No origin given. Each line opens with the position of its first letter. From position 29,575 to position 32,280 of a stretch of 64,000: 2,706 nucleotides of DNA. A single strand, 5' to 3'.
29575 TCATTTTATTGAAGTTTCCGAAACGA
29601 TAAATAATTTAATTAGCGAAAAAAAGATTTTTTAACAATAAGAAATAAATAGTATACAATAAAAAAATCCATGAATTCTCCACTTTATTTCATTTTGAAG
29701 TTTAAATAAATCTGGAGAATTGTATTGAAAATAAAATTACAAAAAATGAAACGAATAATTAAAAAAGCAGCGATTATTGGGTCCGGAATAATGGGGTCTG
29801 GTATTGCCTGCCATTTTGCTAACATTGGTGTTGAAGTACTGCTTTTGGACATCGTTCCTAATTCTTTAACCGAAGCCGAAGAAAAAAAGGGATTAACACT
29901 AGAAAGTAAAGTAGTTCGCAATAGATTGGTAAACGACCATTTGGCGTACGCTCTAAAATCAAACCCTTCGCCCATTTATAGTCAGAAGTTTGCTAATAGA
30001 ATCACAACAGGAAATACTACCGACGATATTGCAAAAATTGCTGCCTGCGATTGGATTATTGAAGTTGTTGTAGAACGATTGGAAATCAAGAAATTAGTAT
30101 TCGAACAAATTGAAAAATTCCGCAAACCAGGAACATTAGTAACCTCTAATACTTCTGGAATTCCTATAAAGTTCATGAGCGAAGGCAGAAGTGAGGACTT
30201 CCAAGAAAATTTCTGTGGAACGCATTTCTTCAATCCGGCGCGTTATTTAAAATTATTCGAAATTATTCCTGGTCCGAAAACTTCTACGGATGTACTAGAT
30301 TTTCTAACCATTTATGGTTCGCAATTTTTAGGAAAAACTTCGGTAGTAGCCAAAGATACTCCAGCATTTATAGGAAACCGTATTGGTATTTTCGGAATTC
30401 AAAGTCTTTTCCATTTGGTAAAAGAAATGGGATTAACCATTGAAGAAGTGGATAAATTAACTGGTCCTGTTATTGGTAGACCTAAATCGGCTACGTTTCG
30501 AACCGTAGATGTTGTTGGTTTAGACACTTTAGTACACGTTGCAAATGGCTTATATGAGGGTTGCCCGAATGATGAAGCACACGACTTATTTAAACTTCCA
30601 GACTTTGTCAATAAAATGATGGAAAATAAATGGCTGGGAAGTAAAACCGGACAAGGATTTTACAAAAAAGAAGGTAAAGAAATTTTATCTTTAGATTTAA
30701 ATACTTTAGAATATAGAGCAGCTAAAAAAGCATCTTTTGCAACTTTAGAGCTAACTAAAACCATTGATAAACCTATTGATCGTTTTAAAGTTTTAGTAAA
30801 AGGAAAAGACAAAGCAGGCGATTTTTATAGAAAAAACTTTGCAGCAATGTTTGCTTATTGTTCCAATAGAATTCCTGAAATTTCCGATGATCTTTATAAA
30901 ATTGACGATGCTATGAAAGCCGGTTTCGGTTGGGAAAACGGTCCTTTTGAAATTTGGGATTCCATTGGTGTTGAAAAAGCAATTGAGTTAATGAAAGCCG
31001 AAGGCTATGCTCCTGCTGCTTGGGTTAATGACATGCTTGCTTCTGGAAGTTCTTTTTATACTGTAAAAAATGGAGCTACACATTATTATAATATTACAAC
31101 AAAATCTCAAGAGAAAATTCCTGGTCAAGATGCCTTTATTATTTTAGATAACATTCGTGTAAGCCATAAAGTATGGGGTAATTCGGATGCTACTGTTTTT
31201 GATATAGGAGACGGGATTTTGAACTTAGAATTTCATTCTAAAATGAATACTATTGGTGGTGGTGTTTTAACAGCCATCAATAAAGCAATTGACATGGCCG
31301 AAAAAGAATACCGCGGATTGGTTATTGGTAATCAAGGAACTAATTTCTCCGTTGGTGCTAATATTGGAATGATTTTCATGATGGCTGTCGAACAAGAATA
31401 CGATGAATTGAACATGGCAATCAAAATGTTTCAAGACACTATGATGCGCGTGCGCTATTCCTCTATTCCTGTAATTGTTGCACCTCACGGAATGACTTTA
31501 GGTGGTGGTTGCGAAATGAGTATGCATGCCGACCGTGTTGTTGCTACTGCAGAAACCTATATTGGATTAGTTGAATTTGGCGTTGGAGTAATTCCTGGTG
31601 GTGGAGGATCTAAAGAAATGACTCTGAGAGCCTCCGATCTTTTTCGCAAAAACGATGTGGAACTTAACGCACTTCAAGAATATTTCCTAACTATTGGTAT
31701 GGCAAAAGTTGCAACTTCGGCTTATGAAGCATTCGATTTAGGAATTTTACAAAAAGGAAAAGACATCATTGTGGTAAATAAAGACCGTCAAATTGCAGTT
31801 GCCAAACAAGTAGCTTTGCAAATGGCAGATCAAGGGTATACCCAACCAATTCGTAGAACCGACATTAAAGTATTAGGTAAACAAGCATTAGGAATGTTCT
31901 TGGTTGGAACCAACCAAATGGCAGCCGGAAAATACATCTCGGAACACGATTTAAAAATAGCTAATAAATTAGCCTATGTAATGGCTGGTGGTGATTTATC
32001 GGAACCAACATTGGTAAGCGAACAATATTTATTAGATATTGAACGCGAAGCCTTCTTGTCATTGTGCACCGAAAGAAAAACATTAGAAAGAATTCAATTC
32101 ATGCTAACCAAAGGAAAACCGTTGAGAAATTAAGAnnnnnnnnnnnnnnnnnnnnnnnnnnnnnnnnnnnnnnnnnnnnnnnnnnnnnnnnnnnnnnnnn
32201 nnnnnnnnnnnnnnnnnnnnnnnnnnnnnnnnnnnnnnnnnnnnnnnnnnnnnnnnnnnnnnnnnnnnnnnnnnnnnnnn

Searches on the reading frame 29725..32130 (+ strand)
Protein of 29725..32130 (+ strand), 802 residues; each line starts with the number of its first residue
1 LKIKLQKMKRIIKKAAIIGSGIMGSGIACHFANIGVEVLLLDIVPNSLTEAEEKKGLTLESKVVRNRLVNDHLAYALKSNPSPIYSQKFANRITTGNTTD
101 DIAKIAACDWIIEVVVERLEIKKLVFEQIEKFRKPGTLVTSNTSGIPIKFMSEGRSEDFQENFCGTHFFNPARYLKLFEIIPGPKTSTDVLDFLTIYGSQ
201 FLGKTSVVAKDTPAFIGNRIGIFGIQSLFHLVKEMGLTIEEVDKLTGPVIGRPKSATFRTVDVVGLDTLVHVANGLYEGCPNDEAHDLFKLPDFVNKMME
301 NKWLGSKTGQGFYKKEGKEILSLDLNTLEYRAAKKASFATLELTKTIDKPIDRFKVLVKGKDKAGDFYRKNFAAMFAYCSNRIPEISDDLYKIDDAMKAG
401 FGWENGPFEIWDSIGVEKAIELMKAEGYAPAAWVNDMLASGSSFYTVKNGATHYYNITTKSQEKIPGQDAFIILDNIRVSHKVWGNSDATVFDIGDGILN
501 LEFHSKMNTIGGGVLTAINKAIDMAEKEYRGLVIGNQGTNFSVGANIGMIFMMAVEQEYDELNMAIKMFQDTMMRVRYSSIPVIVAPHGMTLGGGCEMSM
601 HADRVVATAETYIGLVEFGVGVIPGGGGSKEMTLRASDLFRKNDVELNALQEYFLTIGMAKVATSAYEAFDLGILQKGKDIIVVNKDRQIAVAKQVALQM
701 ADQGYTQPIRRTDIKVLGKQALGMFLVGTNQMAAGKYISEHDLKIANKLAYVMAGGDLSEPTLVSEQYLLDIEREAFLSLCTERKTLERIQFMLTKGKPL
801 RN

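Call 12: search_protein_families(library=pfam, proteins=[window:29725-32130:+], max_evalue=0.01)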
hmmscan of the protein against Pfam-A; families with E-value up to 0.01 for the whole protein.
window:29725-32130:+ (802 aa): 7 families
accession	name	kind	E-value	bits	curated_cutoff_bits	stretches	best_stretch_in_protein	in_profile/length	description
PF02737.24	3HCDH_N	-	5.2e-43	147.5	22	1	14-212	1-180/180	3-hydroxyacyl-CoA dehydrogenase, NAD binding domain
PF00725.27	3HCDH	-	3e-20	73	22.1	2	215-314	2-96/97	3-hydroxyacyl-CoA dehydrogenase, C-terminal domain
PF00378.25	ECH_1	-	6.9e-14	52.2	27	1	496-630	4-138/251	Enoyl-CoA hydratase/isomerase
PF16113.10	ECH_2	-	3.9e-09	36.9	27.2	1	498-629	3-136/335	Enoyl-CoA hydratase/isomerase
PF07992.20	Pyr_redox_2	-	0.00038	20.4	26.1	1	3-54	136-184/291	Pyridine nucleotide-disulphide oxidoreductase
PF02558.23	ApbA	-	0.00073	19.6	22.2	1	16-72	2-55/150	Ketopantoate reductase PanE/ApbA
PF03446.21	NAD_binding_2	-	0.0023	18.4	21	0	16-56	3-43/161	NAD binding domain of 6-phosphogluconate dehydrogenase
